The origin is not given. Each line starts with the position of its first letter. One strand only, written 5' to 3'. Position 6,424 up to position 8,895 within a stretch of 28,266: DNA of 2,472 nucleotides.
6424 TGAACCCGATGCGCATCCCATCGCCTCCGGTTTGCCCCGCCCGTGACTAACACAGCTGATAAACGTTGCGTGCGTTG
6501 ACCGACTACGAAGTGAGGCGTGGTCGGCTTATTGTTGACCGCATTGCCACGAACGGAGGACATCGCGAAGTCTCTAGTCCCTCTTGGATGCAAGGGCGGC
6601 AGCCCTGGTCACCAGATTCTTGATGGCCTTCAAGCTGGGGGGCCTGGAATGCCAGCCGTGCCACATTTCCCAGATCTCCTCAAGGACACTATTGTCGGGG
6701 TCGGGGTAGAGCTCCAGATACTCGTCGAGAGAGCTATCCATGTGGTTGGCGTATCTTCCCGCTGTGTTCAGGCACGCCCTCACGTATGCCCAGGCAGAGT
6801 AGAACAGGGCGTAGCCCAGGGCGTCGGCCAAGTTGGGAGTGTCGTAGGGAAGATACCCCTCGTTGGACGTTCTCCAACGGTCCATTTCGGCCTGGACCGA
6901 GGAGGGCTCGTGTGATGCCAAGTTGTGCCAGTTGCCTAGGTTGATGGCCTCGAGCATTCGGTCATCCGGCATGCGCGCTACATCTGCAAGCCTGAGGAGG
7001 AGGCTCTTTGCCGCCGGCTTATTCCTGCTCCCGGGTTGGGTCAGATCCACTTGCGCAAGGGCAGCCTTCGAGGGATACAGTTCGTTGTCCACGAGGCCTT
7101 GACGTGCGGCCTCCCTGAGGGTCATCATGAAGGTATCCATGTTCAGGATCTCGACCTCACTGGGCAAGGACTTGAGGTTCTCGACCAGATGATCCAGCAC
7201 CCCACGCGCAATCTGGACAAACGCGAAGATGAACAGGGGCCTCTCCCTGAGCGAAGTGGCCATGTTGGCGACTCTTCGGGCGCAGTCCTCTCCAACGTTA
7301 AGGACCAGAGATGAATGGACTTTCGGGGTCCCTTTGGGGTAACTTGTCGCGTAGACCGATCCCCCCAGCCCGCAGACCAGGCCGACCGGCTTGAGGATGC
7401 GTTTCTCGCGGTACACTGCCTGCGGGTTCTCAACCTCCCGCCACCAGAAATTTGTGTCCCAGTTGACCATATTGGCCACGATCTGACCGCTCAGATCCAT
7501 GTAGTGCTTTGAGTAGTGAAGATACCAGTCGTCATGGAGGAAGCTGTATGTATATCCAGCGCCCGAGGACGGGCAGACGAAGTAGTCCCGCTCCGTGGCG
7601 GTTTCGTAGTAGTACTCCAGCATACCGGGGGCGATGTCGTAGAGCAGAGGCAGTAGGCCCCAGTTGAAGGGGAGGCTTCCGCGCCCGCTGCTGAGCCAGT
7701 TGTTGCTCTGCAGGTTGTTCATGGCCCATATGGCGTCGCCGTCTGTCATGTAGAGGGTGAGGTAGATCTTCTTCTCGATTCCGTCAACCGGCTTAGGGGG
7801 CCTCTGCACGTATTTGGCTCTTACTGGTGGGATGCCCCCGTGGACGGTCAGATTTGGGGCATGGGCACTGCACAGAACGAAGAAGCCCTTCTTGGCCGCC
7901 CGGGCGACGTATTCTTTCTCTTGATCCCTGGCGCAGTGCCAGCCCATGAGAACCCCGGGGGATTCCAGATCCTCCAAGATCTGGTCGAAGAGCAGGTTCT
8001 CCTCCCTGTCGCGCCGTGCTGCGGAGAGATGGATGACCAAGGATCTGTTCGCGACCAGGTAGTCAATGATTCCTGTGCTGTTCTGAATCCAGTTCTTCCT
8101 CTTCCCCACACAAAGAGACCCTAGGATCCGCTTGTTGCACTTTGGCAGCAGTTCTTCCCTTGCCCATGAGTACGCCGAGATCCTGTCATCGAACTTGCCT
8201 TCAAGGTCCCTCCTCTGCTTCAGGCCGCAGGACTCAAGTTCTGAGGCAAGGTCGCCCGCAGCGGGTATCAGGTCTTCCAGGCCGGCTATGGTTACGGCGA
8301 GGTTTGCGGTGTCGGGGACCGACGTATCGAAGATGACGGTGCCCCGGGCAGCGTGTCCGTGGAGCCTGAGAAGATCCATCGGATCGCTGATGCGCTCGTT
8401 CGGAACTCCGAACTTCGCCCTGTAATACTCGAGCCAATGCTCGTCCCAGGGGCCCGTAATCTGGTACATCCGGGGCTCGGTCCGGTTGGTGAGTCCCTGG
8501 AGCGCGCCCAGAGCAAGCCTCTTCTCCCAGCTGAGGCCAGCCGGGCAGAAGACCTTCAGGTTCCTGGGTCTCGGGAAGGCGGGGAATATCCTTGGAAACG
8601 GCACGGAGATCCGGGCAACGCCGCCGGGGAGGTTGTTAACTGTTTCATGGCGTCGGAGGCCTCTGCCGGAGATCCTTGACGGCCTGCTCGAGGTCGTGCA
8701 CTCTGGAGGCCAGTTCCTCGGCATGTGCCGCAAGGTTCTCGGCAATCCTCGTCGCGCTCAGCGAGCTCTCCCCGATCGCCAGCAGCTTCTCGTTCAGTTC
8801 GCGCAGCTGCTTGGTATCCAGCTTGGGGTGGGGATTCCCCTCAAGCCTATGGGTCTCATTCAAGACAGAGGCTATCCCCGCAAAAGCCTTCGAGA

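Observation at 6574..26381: PUL-like cluster for sulfated or complex glycan catabolism in an archaeal-type genome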

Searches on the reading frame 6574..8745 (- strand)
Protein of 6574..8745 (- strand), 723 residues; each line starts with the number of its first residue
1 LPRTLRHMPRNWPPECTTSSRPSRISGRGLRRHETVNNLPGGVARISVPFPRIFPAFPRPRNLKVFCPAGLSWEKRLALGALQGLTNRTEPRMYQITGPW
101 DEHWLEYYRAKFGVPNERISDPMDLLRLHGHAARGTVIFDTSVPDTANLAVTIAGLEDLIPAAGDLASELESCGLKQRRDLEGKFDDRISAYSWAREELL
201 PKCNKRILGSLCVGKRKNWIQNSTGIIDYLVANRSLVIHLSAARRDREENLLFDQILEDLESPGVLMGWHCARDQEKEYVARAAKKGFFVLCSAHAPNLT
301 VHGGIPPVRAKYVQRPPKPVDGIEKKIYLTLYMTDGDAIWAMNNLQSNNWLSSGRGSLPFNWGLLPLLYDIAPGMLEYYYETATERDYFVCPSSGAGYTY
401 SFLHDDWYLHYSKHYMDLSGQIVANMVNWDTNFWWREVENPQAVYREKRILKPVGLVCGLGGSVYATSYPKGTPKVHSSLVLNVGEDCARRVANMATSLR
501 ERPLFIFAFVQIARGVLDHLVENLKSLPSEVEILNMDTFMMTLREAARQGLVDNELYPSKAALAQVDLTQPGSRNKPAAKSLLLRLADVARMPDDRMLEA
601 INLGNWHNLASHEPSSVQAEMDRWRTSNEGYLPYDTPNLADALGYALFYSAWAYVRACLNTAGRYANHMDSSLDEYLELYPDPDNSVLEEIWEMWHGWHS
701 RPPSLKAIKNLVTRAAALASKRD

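Call 5: search_protein_families(library=pfam, proteins=[window:6574-8745:-], max_evalue=0.01)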
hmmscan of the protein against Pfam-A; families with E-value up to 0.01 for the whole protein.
window:6574-8745:- (723 aa): 4 families
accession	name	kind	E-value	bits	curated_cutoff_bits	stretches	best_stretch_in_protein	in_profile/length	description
PF14323.11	GxGYxYP_C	-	2.1e-28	100.2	27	1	325-542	1-240/242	GxGYxYP putative glycoside hydrolase C-terminal domain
PF20957.2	GxGYxYP_N_2nd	-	4.9e-13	49.4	24.5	1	134-203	2-68/68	GxGYxYP_N second domain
PF20958.2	GxGYxYP_N_3rd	-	8.4e-12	45.5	24.4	1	221-302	11-89/91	GxGYxYP third domain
PF16216.10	GxGYxYP_N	-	1.2e-11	44.7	23.9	1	69-127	8-68/72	GxGYxYP_N 1st domain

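Call 24: find_homologous_proteins(query=window:6574-8745:-, max_evalue=0.00001)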
Query window:6574-8745:- (723 aa): 95 proteins with E <= 0.00001 among 8000 candidates.
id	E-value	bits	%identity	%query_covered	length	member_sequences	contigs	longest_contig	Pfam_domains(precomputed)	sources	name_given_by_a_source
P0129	0.0e+0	1591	100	93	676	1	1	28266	PF20957.3,PF14323.12,PF20958.3,PF16216.11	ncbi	-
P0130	0.0e+0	1137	68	93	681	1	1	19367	PF20957.3,PF14323.12,PF20958.3,PF16216.11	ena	-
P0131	0.0e+0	1102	68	93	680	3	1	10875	PF20957.3,PF14323.12,PF20958.3,PF16216.11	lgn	-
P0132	0.0e+0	1093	67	93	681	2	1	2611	PF20957.3,PF14323.12,PF20958.3,PF16216.11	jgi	-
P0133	0.0e+0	1030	63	93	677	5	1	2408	PF20957.3,PF14323.12,PF20958.3,PF16216.11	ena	-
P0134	0.0e+0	1011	63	93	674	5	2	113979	PF20957.3,PF14323.12,PF20958.3,PF16216.11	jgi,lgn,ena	-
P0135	1.4e-293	994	62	93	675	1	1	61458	PF20957.3,PF14323.12,PF20958.3,PF16216.11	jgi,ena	-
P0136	1.3e-283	961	59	93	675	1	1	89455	PF20957.3,PF14323.12,PF20958.3,PF16216.11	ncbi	-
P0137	5.9e-222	757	50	93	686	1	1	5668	PF20957.3,PF14323.12,PF20958.3,PF16216.11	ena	-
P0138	2.3e-151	524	39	92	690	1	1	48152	PF20957.3,PF14323.12,PF20958.3,PF16216.11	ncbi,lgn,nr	ncbi:hypothetical protein JXJ21_19005 [candidate division KSB1 bacterium]|nr:hypothetical protein [c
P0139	3.9e-151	523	39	91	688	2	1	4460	PF20957.3,PF14323.12,PF20958.3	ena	-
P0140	1.3e-150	521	41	93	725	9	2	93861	PF20957.3,PF14323.12,PF20958.3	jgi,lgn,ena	-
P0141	6.1e-150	519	40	93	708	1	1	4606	PF20957.3,PF14323.12,PF20958.3,PF16216.11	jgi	-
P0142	3.3e-147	510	40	92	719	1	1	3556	PF20957.3,PF14323.12,PF20958.3,PF16216.11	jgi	jgi:GxGYxYP putative glycoside hydrolase C-terminal domain/GxGYxYP_N second domain/GxGYxYP_N 1st dom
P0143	1.2e-145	505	39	92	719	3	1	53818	PF20957.3,PF14323.12,PF16216.11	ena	-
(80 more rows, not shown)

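Call 27: find_encoding_contigs(protein=P0130, flank=10000, max_places=2)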
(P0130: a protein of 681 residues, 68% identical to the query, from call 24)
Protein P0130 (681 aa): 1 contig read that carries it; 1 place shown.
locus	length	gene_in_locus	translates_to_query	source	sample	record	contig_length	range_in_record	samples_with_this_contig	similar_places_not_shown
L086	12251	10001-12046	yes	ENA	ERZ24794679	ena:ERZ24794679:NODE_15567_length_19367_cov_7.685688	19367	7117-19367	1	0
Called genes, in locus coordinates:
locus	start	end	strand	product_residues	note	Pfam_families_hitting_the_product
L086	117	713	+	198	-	PF13197:DUF4013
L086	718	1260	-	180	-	-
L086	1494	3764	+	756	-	-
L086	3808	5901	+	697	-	PF07494:Reg_prop (faint)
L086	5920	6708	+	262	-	PF00583:Acetyltransf_1 (faint), PF13508:Acetyltransf_7 (faint), PF14268:YoaP (weak)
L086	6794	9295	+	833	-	PF07494:Reg_prop (faint)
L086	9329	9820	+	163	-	-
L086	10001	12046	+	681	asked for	PF16216:GxGYxYP_N, PF20957:GxGYxYP_N_2nd, PF20958:GxGYxYP_N_3rd, PF14323:GxGYxYP_C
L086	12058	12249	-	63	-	?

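Call 28: find_encoding_contigs(protein=P0134, flank=10000, max_places=2)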
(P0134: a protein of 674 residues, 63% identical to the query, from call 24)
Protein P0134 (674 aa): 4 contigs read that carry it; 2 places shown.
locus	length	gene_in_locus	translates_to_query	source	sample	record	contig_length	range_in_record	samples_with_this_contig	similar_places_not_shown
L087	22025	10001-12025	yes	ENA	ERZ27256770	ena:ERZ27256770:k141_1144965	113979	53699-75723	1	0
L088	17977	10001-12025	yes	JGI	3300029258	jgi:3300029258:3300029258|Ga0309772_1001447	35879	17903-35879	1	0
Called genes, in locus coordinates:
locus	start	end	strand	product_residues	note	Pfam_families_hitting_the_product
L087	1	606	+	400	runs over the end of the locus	-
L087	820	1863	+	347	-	PF01699:Na_Ca_ex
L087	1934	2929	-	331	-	PF01408:GFO_IDH_MocA, PF02894:GFO_IDH_MocA_C, PF22725:GFO_IDH_MocA_C3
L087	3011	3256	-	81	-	-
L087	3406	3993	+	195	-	PF13197:DUF4013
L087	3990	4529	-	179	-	-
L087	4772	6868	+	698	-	-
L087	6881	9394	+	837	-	-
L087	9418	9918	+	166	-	-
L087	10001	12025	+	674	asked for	PF16216:GxGYxYP_N, PF20957:GxGYxYP_N_2nd, PF20958:GxGYxYP_N_3rd, PF14323:GxGYxYP_C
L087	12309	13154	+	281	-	-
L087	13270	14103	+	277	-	-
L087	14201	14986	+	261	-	PF01261:AP_endonuc_2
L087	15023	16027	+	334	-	PF14583:Pectate_lyase22 (faint), PF26549:Tricorn_N (faint), PF07676:PD40 (faint)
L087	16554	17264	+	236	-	-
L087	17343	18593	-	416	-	-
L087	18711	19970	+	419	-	-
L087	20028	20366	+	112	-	PF12973:Cupin_7 (weak), PF00190:Cupin_1 (faint), PF02311:AraC_binding, PF07883:Cupin_2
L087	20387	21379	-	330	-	-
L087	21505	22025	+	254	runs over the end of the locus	-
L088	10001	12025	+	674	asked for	PF16216:GxGYxYP_N, PF20957:GxGYxYP_N_2nd, PF20958:GxGYxYP_N_3rd, PF14323:GxGYxYP_C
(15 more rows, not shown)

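Call 29: find_encoding_contigs(protein=P0136, flank=10000, max_places=2)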
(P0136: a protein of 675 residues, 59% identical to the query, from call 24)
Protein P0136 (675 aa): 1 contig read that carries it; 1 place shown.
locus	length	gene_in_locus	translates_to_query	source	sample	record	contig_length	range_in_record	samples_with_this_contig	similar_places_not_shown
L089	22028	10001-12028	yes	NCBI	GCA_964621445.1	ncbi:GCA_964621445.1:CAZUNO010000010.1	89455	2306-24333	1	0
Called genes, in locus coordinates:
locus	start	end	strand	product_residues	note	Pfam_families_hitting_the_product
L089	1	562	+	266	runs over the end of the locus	PF23441:SDR, PF00106:adh_short, PF08659:KR, PF13561:adh_short_C2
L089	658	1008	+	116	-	PF07883:Cupin_2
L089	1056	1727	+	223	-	PF00117:GATase, PF07722:Peptidase_C26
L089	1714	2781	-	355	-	PF14486:DUF4432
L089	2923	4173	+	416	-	-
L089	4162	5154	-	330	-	PF01408:GFO_IDH_MocA, PF02894:GFO_IDH_MocA_C, PF22725:GFO_IDH_MocA_C3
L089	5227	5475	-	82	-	-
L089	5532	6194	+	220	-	PF13197:DUF4013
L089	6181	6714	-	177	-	-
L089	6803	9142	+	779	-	-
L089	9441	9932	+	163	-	-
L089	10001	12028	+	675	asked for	PF16216:GxGYxYP_N, PF20957:GxGYxYP_N_2nd, PF20958:GxGYxYP_N_3rd, PF14323:GxGYxYP_C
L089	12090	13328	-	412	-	-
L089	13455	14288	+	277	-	-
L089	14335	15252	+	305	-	-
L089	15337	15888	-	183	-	PF00210:Ferritin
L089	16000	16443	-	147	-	PF01936:NYN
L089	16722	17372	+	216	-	PF01261:AP_endonuc_2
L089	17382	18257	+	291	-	PF26549:Tricorn_N (faint), PF07676:PD40 (faint), PF14583:Pectate_lyase22 (weak)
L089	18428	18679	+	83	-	-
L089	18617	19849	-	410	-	PF07090:GATase1_like (weak)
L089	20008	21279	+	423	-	-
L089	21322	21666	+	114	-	PF12973:Cupin_7 (weak), PF01050:MannoseP_isomer (weak), PF02311:AraC_binding, PF07883:Cupin_2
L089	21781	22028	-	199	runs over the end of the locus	-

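Call 34: search_protein_families(library=ncbifam, proteins=[window:6574-8604:-], max_evalue=0.01)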
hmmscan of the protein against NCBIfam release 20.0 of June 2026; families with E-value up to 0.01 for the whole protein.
window:6574-8604:- (676 aa): 0 families

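Call 40: search_solved_structures(query=window:6574-8604:-, max_evalue=0.01, show_alignments=1)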
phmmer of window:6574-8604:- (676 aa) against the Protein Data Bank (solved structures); distinct sequences matched with E-value up to 0.01: 1.
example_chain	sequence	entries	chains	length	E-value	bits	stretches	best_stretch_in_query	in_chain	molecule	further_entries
3sgg_A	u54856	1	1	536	6.9e-17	64.2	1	17-381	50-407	Hypothetical hydrolase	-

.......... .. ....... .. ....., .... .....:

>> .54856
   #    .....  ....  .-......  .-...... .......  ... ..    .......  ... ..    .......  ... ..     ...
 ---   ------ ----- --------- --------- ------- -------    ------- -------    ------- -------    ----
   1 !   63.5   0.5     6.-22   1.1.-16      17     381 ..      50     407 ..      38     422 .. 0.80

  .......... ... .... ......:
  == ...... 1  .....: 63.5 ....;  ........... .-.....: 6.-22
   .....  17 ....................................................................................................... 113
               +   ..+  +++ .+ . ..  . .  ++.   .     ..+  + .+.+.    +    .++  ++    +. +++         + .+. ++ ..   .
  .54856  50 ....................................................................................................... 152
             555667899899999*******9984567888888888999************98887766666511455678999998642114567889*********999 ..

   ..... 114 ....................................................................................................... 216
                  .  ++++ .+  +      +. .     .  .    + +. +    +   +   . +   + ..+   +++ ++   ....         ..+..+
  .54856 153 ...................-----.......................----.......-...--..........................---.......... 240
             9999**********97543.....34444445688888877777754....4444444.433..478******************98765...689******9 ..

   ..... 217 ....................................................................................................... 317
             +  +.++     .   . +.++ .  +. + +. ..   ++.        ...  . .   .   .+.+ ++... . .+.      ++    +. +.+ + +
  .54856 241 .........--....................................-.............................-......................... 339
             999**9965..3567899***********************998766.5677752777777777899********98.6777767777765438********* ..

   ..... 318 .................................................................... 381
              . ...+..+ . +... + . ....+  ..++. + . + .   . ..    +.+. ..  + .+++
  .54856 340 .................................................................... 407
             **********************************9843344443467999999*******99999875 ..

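Call 91: find_encoding_contigs(protein=P0138, flank=10000, max_places=1)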
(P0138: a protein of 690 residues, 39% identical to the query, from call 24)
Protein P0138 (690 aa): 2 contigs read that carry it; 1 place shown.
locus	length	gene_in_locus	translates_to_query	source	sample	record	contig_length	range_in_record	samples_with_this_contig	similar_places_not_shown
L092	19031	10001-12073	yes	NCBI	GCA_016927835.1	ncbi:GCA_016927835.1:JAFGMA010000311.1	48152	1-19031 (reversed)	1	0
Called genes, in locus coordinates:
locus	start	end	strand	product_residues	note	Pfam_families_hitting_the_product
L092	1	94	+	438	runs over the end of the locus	-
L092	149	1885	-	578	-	PF00999:Na_H_Exchanger, PF00571:CBS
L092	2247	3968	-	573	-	PF03824:NicO (weak), PF13386:DsbD_2 (weak)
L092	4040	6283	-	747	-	-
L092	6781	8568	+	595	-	-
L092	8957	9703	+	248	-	PF00702:Hydrolase, PF13344:Hydrolase_6, PF13419:HAD_2, PF13242:Hydrolase_like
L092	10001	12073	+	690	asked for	PF16216:GxGYxYP_N, PF20957:GxGYxYP_N_2nd, PF20958:GxGYxYP_N_3rd, PF14323:GxGYxYP_C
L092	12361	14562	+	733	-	-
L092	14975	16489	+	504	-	PF13231:PMT_2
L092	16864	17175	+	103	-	PF22263:DUF6951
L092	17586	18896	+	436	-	PF01408:GFO_IDH_MocA, PF19051:GFO_IDH_MocA_C2, PF02894:GFO_IDH_MocA_C (weak), PF22725:GFO_IDH_MocA_C3, PF19051:GFO_IDH_MocA_C2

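Call 92: find_encoding_contigs(protein=P0140, flank=10000, max_places=1)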
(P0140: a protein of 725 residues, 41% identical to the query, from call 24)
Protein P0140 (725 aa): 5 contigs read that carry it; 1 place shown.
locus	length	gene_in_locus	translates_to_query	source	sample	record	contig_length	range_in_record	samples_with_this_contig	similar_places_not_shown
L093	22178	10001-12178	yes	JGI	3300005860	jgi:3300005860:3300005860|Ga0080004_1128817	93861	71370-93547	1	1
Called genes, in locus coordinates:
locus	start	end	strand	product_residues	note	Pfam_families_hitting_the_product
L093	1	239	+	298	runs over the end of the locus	PF00528:BPD_transp_1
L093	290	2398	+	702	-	PF22842:Pel9A-like_beta_helix (faint), PF21231:GH141_M (weak), PF13229:Beta_helix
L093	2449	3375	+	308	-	-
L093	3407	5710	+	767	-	PF02449:Glyco_hydro_42 (faint)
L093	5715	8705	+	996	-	PF17132:Glyco_hydro_106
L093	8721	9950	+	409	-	-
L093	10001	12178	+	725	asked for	PF20957:GxGYxYP_N_2nd, PF20958:GxGYxYP_N_3rd (faint), PF14323:GxGYxYP_C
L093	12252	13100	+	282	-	PF01784:DUF34_NIF3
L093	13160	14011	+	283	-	PF00135:COesterase, PF02129:Peptidase_S15 (faint), PF20434:BD-FAE, PF07859:Abhydrolase_3, PF02230:Abhydrolase_2 (faint), PF03959:FSH1 (weak), PF00326:Peptidase_S9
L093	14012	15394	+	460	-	PF00884:Sulfatase, PF01663:Phosphodiest (faint), PF02995:DUF229 (weak), PF16347:SGSH_C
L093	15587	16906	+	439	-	PF00016:RuBisCO_large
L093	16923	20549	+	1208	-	PF01074:Glyco_hydro_38N, PF09261:Alpha-mann_mid, PF07748:Glyco_hydro_38C (weak), PF17677:Glyco_hydro38C2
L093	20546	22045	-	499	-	PF02652:Lactate_perm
